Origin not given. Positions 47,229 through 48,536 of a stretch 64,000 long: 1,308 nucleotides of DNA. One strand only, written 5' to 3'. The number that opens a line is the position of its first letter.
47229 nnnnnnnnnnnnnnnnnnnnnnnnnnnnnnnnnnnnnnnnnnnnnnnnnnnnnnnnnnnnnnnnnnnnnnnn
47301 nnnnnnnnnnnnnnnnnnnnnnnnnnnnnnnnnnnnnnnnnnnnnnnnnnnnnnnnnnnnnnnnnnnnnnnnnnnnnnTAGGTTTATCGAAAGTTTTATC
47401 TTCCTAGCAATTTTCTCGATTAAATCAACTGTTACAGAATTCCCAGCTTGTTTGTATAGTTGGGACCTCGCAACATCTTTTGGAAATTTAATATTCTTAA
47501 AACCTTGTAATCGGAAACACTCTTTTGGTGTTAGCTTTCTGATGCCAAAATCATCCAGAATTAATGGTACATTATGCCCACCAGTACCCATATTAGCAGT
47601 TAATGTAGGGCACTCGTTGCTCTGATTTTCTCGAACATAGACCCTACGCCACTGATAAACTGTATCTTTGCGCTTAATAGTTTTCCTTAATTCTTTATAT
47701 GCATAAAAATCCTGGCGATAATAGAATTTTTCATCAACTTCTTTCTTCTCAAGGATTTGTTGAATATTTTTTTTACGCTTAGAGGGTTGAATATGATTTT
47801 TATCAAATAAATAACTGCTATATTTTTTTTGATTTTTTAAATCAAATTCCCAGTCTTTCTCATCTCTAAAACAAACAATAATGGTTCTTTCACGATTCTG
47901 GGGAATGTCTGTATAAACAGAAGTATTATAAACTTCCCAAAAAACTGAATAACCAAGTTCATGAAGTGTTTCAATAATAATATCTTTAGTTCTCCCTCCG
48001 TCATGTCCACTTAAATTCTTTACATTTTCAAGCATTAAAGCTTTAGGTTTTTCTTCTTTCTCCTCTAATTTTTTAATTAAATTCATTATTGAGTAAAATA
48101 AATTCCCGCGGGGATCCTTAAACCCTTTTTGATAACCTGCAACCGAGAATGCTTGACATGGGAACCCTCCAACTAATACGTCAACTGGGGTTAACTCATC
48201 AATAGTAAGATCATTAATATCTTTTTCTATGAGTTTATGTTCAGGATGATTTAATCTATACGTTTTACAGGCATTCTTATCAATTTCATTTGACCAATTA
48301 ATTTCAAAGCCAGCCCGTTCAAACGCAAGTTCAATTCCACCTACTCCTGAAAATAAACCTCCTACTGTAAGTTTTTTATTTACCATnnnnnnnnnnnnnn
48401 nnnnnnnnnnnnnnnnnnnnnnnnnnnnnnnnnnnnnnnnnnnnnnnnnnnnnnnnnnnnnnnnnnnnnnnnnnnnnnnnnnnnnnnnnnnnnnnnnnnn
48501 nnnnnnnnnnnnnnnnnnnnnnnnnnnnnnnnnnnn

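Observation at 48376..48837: Stand-alone PUA/EVE-like gene translationally overlapping the dcm start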

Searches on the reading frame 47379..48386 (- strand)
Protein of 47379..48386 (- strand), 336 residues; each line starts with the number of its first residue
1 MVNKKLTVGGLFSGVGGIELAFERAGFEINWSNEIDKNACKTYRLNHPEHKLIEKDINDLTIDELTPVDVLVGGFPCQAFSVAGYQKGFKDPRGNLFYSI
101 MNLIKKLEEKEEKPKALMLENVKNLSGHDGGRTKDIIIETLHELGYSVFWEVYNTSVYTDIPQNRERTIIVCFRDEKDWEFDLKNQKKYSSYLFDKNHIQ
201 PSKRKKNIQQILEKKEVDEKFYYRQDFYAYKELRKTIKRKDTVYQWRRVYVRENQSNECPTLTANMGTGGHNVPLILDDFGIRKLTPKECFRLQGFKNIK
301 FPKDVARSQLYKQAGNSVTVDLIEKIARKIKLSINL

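Call 3: search_protein_families(library=pfam, proteins=[window:47379-48386:-], max_evalue=1)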
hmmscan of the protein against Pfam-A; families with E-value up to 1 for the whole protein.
window:47379-48386:- (336 aa): 3 families
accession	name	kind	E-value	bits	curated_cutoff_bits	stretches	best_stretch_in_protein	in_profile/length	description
PF00145.23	DNA_methylase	-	6.8e-87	292.3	22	1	8-331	3-323/324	C-5 cytosine-specific DNA methylase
PF13791.11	Sigma_reg_C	-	0.035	14.7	25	1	227-266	19-58/157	Sigma factor regulator C-terminal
PF11258.13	DUF3048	-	0.066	13.8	25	1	108-156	10-59/148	Protein of unknown function (DUF3048) N-terminal domain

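Call 4: search_protein_families(library=ncbifam, proteins=[window:47379-48386:-], max_evalue=1)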
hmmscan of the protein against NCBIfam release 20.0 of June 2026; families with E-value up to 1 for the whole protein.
window:47379-48386:- (336 aa): 4 families
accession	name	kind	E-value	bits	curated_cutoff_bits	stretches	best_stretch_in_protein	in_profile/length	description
TIGR00675.1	dcm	superfamily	9.4e-89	298.3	100.65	1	11-330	4-329/329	DNA (cytosine-5-)-methyltransferase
NF007772.0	PRK10458.1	subfamily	2.2e-35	122.2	710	2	10-230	93-333/472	DNA cytosine methylase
NF037975.1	pilot_rel_YacC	equivalog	0.14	12.1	80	1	147-188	36-75/115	YacC family pilotin-like protein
NF005635.0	PRK07394.1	equivalog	0.19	10.9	287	1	122-230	201-309/348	hypothetical protein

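Call 5: search_protein_families(library=padloc, proteins=[window:47379-48386:-], max_evalue=1)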
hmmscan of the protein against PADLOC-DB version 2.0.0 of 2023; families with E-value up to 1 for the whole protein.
window:47379-48386:- (336 aa): 62 families (the best 25 are shown)
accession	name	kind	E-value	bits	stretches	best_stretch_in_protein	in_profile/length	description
PDLC03272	MTase_II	-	3.6e-107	357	1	3-334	72-390/407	Type II methyltransferase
PDLC03378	MTase_II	-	8.9e-70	233.7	1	5-332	2-328/344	Type II methyltransferase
PDLC03361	MTase_II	-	1.9e-62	209.6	1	9-334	90-437/455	Type II methyltransferase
PDLC03217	MTase_II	-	1.5e-55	186.9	2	6-191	22-203/703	Type II methyltransferase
PDLC03234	MTase_II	-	3.9e-53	179.1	2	3-239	2-235/375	Type II methyltransferase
PDLC02653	DrmMII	-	2.6e-51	172.5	1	10-331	9-310/333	DrmMII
PDLC00026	DruM2|DruM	-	3.7e-51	172.7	1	5-334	4-318/336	DNA cytosine methylase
PDLC03734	oMTase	-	1.9e-50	170.1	2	4-186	2-185/444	orphan methyltransferase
PDLC03326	MTase_II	-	7e-46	155.2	2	10-248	9-254/412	Type II methyltransferase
PDLC00033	DruM2|DruM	-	1.6e-45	154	2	3-176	19-193/368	DNA cytosine methylase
PDLC00027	DruM2|DruM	-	1.6e-43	147.5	2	5-209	11-206/361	DNA cytosine methylase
PDLC03716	oMTase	-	1.2e-41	141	1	7-331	40-336/349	orphan methyltransferase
PDLC03242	MTase_II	-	2e-40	137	1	5-331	100-396/409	Type II methyltransferase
PDLC03307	MTase_II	-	3.8e-40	136.3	2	11-126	6-115/382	Type II methyltransferase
PDLC03330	MTase_II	-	5.8e-40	135.4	1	3-199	96-294/430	Type II methyltransferase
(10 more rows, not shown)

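Call 71: find_homologous_proteins(query=window:47379-48386:-, max_evalue=1e-60)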
Query window:47379-48386:- (336 aa): 7928 proteins with E <= 1e-60 among 8000 candidates; the best 120 are listed.
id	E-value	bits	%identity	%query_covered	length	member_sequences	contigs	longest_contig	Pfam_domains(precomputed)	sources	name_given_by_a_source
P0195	2.6e-204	696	91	99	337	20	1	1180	PF00145.24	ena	-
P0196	3.5e-199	679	89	98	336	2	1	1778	PF00145.24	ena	-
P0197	1.1e-196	671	88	99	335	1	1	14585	PF00145.24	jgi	jgi:DNA (cytosine-5)-methyltransferase 1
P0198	1.1e-195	668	87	100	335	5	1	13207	PF00145.24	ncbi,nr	ncbi:DNA (cytosine-5-)-methyltransferase [bacterium]|nr:DNA (cytosine-5-)-methyltransferase [bacteri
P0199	4.1e-194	662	87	100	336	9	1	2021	PF00145.24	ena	-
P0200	2.0e-176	604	80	99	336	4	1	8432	PF00145.24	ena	-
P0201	2.6e-163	561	75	98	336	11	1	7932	PF00145.24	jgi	jgi:DNA (cytosine-5)-methyltransferase 1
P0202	2.9e-162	558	75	98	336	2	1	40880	PF00145.24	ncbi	-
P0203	7.8e-158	543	73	99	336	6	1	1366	PF00145.24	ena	-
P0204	3.0e-142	492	65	98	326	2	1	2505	PF00145.24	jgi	jgi:DNA (cytosine-5)-methyltransferase 1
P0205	8.4e-142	490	66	98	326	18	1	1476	PF00145.24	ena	-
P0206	1.9e-141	489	68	98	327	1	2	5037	PF00145.24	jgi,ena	-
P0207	1.1e-139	484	66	99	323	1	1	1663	PF00145.24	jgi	-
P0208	3.3e-139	482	66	99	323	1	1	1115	PF00145.24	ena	-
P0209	4.8e-139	481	65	99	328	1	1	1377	PF00145.24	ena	-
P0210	1.8e-138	480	65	98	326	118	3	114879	PF00145.24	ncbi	-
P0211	2.4e-138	479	65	98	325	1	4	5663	PF00145.24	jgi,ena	jgi:DNA (cytosine-5)-methyltransferase 1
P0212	3.3e-138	479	66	99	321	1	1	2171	PF00145.24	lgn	-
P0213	4.2e-138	478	66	99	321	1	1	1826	PF00145.24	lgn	-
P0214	5.3e-138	478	65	98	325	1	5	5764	PF00145.24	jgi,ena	jgi:DNA (cytosine-5)-methyltransferase 1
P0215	1.1e-137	477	65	98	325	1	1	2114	PF00145.24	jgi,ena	jgi:DNA (cytosine-5)-methyltransferase 1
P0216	1.2e-137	477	65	99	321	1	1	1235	PF00145.24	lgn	-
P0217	2.1e-137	476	64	94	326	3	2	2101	PF00145.24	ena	-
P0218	2.3e-137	476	65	98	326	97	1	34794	PF00145.24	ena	-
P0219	2.9e-137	476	65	94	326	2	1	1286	PF00145.24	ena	-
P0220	4.5e-137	475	64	98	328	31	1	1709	PF00145.24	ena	-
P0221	1.1e-135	470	65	98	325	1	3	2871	PF00145.24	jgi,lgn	-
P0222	1.5e-135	470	64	98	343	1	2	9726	PF00145.24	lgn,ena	-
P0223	1.7e-135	470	63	97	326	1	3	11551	PF00145.24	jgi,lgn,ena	jgi:DNA (cytosine-5)-methyltransferase 1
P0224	1.8e-135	470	72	86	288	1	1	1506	PF00145.24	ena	-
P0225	5.0e-135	468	67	100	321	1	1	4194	PF00145.24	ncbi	-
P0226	5.1e-135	468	63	98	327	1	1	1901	PF00145.24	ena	-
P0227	5.3e-135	468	63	98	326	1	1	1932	PF00145.24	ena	-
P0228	5.4e-135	468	64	98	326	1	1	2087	PF00145.24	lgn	-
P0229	5.5e-135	468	64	97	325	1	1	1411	PF00145.24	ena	-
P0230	6.0e-135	468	63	98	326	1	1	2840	PF00145.24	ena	-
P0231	1.0e-134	467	65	97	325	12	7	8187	PF00145.24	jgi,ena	jgi:DNA (cytosine-5)-methyltransferase 1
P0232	1.1e-134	467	65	99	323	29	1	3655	PF00145.24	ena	-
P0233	1.3e-134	467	65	97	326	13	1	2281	PF00145.24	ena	-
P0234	4.3e-134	465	64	98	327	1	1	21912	PF00145.24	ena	-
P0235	6.5e-134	465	63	98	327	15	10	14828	PF00145.24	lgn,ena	-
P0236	8.3e-134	464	64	99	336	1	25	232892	PF00145.24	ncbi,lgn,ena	-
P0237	8.7e-134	464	65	97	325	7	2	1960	PF00145.24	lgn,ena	-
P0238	9.7e-134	464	65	100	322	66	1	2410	PF00145.24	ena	-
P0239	1.2e-133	464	66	100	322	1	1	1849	PF00145.24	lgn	-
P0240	1.2e-133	464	66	100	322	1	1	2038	PF00145.24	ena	-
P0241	2.1e-133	463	67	100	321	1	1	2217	PF00145.24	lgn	-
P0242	2.1e-133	463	63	98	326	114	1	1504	PF00145.24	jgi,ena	jgi:DNA (cytosine-5)-methyltransferase 1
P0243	9.2e-133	461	64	97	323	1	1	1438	PF00145.24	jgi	jgi:DNA (cytosine-5)-methyltransferase 1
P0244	2.3e-132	459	63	98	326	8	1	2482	PF00145.24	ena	-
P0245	2.6e-132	459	63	98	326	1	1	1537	PF00145.24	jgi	-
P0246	5.5e-132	458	65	98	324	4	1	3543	PF00145.24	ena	-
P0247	9.8e-132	457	62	97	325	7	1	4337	PF00145.24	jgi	jgi:DNA (cytosine-5)-methyltransferase 1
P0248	1.7e-131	457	65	100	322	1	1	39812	PF00145.24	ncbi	-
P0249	1.9e-131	456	62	98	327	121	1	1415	PF00145.24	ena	-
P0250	2.1e-131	456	61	97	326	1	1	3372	PF00145.24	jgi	-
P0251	3.0e-131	456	62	94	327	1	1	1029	PF00145.24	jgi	-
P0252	6.6e-131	455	62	98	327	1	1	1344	PF00145.24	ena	-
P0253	8.7e-131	454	62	98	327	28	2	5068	PF00145.24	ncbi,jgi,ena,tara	tara:strand:+ start:1447 stop:2430 length:984 start_codon:yes stop_codon:yes gene_type:complete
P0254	1.0e-130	454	61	98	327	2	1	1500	PF00145.24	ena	-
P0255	1.5e-130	453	60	95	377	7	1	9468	PF00145.24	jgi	-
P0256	2.3e-130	453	63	99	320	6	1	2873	PF00145.24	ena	-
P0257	2.4e-130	453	64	99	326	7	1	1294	PF00145.24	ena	-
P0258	3.3e-130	452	62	94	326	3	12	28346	PF00145.24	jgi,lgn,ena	-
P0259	3.7e-130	452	64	97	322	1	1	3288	PF00145.24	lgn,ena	-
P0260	4.3e-130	452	61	98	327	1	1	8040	PF00145.24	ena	-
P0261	4.4e-130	452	62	94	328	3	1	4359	PF00145.24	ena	-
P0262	4.5e-130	452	61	94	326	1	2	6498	PF00145.24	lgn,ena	-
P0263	7.1e-130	451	62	98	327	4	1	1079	PF00145.24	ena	-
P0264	7.5e-130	451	61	94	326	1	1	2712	PF00145.24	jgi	jgi:DNA (cytosine-5)-methyltransferase 1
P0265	8.6e-130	451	62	98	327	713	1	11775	PF00145.24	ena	-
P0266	8.8e-130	451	61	98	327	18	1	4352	PF00145.24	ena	-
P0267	1.8e-129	450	63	99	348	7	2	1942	PF00145.24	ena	-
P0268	2.0e-129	450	62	99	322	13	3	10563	PF00145.24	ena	-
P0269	2.6e-129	449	63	98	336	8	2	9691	PF00145.24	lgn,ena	-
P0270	3.7e-129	449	62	99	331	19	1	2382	PF00145.24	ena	-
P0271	4.6e-129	449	61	98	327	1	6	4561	PF00145.24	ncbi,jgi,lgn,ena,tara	tara:strand:+ start:2601 stop:3584 length:984 start_codon:yes stop_codon:yes gene_type:complete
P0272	5.9e-129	448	61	98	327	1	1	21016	PF00145.24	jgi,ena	-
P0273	5.9e-129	448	62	99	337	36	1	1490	PF00145.24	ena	-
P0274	7.3e-129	448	61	98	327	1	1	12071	PF00145.24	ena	-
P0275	7.6e-129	448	60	98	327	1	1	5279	PF00145.24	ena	-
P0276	8.6e-129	448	63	99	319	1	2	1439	PF00145.24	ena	-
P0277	3.0e-128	446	61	94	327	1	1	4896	PF00145.24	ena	-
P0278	4.1e-128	445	60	98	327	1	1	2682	PF00145.24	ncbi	-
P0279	6.3e-128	445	61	98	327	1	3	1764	PF00145.24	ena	-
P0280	8.4e-128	444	62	98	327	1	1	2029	PF00145.24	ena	-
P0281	1.1e-127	444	61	99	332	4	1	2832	PF00145.24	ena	-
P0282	2.0e-127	443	61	99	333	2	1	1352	PF00145.24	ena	-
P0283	2.1e-127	443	63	98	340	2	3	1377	PF00145.24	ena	-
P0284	3.0e-127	443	60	97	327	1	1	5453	PF00145.24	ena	-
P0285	3.9e-127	442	61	99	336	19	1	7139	PF00145.24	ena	-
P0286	5.7e-127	442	61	94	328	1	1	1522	PF00145.24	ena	-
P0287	8.4e-127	441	63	99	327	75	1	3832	PF00145.24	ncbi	-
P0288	1.1e-126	441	60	98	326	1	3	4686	PF00145.24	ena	-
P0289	2.2e-126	440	61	98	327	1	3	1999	PF00145.24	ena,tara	tara:strand:- start:35 stop:1018 length:984 start_codon:yes stop_codon:yes gene_type:complete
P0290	2.2e-126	440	63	98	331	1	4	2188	PF00145.24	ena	-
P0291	3.0e-126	439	60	98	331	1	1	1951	PF00145.24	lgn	-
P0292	3.3e-126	439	60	98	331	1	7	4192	PF00145.24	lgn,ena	-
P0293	5.8e-126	438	61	98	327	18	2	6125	PF00145.24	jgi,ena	-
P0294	7.1e-126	438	60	98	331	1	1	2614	PF00145.24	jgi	jgi:DNA (cytosine-5)-methyltransferase 1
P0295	9.3e-126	438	60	99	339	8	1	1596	PF00145.24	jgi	-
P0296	1.7e-125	437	59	99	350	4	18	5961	PF00145.24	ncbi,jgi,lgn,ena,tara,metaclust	jgi:DNA (cytosine-5)-methyltransferase 1|tara:strand:- start:2153 stop:3205 length:1053 start_codon:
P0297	1.8e-125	437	61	97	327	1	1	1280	PF00145.24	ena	-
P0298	2.0e-125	437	59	98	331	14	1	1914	PF00145.24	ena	-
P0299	2.4e-125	436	61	98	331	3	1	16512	PF00145.24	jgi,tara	tara:strand:- start:704 stop:1699 length:996 start_codon:yes stop_codon:yes gene_type:complete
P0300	2.5e-125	436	62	98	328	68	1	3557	PF00145.24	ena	-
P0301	2.7e-125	436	59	98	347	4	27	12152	PF00145.24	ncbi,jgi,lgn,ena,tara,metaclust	jgi:DNA (cytosine-5)-methyltransferase 1|tara:strand:- start:1549 stop:2592 length:1044 start_codon:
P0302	4.7e-125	435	60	98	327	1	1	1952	PF00145.24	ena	-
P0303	7.8e-125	435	60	98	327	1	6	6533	PF00145.24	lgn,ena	-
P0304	8.9e-125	435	60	97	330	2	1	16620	PF00145.24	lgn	-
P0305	1.3e-124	434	61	97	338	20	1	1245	PF00145.24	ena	-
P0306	1.4e-124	434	59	100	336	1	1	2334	PF00145.24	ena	-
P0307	1.6e-124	434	60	98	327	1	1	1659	PF00145.24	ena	-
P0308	1.9e-124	433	64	93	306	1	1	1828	PF00145.24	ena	-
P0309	2.6e-124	433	61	98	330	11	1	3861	PF00145.24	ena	-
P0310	2.8e-124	433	60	98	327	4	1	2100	PF00145.24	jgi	-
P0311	3.0e-124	433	62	94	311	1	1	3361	PF00145.24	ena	-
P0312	4.0e-124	432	60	98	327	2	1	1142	PF00145.24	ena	-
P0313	5.1e-124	432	61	98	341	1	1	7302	PF00145.24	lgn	-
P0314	5.2e-124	432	59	98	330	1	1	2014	PF00145.24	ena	-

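Call 72: find_encoding_contigs(protein=P0202, flank=4000, max_places=3)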
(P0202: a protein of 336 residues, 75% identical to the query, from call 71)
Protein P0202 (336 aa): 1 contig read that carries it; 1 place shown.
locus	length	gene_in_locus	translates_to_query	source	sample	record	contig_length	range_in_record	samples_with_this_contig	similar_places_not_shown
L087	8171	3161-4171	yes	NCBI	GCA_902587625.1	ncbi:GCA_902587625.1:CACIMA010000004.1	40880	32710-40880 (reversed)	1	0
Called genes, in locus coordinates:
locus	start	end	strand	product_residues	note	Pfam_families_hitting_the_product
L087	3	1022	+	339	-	?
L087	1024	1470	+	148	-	PF02814:UreE_N (weak), PF05194:UreE_C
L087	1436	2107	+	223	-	PF01730:UreF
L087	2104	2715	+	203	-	PF02492:cobW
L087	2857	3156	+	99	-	PF00589:Phage_integrase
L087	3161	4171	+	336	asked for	PF00145:DNA_methylase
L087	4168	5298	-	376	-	-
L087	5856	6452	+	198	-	-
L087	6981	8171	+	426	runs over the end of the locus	PF00909:Ammonium_transp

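Call 73: find_encoding_contigs(protein=P0236, flank=4000, max_places=6)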
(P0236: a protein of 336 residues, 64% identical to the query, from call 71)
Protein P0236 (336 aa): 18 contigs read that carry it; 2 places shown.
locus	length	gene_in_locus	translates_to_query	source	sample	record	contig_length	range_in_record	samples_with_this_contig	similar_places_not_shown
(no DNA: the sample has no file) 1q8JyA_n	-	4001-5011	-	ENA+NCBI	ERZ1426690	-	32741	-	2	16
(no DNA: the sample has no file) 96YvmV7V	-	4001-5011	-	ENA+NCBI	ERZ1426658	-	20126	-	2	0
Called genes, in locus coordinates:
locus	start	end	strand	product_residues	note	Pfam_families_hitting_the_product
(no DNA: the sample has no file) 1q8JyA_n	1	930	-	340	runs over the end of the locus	PF02899:Phage_int_SAM_1 (weak), PF13102:Phage_int_SAM_5, PF25376:Pre-PUA_NSUN2 (faint), PF00589:Phage_integrase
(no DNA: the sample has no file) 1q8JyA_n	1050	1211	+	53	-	-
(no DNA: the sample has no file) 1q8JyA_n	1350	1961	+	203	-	PF07352:Phage_Mu_Gam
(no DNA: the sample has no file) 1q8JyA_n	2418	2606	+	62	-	-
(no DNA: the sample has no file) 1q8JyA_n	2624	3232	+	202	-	PF00730:HhH-GPD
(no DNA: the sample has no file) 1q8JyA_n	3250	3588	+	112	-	-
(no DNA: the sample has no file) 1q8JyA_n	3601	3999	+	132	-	PF03852:Vsr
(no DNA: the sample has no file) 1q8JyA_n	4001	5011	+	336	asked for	PF00145:DNA_methylase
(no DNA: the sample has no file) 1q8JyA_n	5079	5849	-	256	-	-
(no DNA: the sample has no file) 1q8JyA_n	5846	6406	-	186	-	PF09504:RE_Bsp6I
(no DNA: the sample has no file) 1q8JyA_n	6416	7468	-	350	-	-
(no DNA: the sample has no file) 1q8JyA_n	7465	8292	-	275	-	PF12728:HTH_17 (weak)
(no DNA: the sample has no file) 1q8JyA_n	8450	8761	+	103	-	-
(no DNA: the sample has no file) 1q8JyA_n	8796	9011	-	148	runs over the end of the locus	-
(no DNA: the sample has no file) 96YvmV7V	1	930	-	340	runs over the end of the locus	PF02899:Phage_int_SAM_1 (weak), PF13102:Phage_int_SAM_5, PF25376:Pre-PUA_NSUN2 (faint), PF00589:Phage_integrase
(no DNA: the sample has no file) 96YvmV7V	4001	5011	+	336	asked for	PF00145:DNA_methylase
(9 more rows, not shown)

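Call 74: find_encoding_contigs(protein=P0301, flank=4000, max_places=6)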
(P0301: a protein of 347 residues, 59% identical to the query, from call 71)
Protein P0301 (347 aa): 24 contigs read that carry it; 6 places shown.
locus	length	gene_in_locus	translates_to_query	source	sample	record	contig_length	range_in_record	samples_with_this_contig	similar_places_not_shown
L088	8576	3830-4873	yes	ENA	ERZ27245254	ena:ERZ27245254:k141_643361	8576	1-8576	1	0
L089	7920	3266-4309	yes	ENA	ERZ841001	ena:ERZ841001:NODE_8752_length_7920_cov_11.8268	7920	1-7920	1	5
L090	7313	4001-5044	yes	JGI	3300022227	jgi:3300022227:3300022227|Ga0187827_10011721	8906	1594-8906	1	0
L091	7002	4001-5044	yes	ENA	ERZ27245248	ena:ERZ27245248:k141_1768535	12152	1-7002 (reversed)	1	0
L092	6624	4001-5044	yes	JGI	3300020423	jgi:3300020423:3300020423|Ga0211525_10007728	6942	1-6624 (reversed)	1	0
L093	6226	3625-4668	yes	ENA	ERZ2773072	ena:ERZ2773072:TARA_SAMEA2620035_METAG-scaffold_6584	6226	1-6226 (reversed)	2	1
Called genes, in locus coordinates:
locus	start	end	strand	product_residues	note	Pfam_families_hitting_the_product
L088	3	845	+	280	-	?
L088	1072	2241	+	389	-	PF09903:DUF2130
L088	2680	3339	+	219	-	PF00730:HhH-GPD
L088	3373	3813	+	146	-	PF03852:Vsr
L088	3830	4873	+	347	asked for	PF00145:DNA_methylase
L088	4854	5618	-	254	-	-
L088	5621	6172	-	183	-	-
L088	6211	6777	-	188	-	PF09504:RE_Bsp6I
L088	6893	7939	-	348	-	-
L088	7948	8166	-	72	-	PF24250:HVO_2718 (weak), PF13560:HTH_31, PF12844:HTH_19, PF01381:HTH_3, PF13443:HTH_26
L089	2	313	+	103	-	?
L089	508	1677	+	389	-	PF09903:DUF2130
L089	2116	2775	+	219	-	PF00730:HhH-GPD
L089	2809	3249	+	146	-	PF03852:Vsr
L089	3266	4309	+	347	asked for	PF00145:DNA_methylase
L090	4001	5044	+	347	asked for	PF00145:DNA_methylase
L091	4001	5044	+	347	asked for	PF00145:DNA_methylase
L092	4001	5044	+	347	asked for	PF00145:DNA_methylase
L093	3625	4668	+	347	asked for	PF00145:DNA_methylase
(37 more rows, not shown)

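Call 80: find_related_loci(query=window:47379-48386:-, collection=viral_contigs, flank=4000)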
Query window:47379-48386:- (336 aa) in viral_contigs; peptide patterns used: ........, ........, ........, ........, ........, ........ (x = any residue, [..] = any of these).
56 stretches matched a pattern, but none encodes a relative of the query by tblastn (E <= 1e-3).
